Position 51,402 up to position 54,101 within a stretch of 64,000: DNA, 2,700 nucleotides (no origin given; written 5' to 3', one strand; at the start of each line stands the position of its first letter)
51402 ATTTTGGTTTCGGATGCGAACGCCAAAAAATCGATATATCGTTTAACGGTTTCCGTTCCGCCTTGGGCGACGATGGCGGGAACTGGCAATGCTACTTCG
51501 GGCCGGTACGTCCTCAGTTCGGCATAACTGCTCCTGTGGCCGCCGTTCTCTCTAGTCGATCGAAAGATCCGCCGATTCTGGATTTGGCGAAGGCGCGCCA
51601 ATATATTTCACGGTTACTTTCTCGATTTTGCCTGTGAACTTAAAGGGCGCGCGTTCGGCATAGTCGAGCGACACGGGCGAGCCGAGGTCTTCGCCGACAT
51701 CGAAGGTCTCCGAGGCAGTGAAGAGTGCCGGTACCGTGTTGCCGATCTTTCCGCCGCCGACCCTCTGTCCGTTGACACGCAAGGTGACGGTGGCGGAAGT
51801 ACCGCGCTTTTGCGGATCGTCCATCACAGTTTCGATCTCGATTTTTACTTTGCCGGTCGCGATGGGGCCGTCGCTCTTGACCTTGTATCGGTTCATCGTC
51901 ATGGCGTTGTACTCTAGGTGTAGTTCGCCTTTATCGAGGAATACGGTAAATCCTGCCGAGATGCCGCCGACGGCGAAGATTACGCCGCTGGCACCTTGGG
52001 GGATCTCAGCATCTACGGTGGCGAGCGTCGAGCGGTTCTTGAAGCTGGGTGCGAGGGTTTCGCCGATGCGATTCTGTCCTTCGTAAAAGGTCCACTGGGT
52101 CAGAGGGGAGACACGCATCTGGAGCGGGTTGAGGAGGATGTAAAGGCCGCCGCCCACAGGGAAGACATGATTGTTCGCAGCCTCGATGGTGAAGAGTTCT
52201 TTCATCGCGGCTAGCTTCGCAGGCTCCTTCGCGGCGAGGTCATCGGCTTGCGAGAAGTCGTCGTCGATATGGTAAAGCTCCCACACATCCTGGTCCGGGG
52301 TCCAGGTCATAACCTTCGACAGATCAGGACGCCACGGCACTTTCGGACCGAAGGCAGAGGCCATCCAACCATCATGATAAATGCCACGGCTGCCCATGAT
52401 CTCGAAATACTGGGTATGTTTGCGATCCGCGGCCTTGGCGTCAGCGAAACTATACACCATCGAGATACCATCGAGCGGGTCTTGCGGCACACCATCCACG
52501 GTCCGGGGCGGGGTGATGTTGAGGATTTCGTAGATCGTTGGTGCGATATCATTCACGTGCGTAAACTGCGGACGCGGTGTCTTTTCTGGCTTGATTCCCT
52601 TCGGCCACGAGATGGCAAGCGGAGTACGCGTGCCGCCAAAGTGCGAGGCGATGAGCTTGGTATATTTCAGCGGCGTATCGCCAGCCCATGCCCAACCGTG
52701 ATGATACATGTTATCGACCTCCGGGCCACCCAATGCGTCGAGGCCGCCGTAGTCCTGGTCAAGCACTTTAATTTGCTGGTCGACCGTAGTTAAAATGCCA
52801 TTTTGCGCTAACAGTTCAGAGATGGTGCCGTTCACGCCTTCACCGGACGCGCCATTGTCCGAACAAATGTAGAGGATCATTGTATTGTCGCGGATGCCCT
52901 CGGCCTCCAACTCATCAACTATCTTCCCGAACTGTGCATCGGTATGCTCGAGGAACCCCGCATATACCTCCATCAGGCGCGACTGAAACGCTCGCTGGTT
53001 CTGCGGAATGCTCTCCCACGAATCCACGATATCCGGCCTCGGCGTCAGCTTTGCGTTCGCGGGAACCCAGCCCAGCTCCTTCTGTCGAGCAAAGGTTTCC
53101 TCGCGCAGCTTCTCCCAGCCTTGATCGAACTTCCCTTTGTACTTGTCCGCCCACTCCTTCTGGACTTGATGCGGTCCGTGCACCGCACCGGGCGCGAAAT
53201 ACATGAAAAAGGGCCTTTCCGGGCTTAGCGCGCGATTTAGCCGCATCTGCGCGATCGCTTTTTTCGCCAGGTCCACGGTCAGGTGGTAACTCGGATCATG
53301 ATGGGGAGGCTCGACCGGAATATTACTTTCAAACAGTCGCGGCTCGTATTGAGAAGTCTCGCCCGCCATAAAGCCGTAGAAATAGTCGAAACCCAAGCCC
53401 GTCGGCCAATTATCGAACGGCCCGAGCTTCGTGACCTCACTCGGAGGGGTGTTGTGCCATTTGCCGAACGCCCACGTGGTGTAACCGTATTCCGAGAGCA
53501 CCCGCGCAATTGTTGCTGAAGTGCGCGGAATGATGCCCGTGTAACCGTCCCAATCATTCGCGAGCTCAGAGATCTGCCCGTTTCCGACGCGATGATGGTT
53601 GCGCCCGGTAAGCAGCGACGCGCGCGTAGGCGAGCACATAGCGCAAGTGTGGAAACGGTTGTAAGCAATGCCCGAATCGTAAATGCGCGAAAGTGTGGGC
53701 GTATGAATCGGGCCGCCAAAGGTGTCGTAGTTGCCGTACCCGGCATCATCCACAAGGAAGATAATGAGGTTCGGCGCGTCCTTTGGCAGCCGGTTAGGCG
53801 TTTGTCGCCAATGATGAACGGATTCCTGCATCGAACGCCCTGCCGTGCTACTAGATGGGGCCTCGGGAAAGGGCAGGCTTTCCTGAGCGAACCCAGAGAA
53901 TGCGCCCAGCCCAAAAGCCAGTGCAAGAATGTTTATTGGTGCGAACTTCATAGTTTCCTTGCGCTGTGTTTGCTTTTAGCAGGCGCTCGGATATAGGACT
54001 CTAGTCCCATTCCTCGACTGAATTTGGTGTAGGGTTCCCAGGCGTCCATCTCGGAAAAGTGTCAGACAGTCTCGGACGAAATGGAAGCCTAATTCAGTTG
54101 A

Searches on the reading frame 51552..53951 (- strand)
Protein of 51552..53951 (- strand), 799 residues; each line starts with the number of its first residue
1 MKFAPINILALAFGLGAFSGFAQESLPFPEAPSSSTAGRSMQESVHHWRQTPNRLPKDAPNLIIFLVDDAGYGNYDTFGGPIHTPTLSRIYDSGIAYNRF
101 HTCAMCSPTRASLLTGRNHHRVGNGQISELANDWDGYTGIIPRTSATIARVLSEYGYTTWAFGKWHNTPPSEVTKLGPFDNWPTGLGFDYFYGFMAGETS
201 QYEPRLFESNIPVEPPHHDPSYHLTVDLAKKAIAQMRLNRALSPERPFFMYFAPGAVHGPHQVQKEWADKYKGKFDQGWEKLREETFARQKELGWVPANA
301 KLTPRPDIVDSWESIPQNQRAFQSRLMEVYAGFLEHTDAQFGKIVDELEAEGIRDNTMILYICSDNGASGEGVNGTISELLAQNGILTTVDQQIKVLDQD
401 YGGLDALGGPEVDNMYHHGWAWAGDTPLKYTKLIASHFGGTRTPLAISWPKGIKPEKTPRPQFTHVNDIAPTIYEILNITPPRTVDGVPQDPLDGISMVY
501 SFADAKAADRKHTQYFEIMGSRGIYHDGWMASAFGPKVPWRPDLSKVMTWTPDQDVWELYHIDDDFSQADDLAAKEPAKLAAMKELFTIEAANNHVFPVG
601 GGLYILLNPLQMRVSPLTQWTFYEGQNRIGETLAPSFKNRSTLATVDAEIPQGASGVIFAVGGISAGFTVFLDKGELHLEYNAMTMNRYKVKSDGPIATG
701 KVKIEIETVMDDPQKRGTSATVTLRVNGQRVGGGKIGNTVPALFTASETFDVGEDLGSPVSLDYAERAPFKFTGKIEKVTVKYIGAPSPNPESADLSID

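Call 16: search_protein_families(library=pfam, proteins=[window:51552-53951:-], max_evalue=0.001)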
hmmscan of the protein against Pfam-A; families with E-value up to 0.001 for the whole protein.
window:51552-53951:- (799 aa): 2 families
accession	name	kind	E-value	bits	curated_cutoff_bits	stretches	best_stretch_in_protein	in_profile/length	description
PF00884.28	Sulfatase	-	8.1e-58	196.5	25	1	60-478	1-300/301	Sulfatase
PF16347.10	SGSH_C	-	7.2e-06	26.7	29.3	1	441-575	16-134/154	N-sulphoglucosamine sulphohydrolase, C-terminal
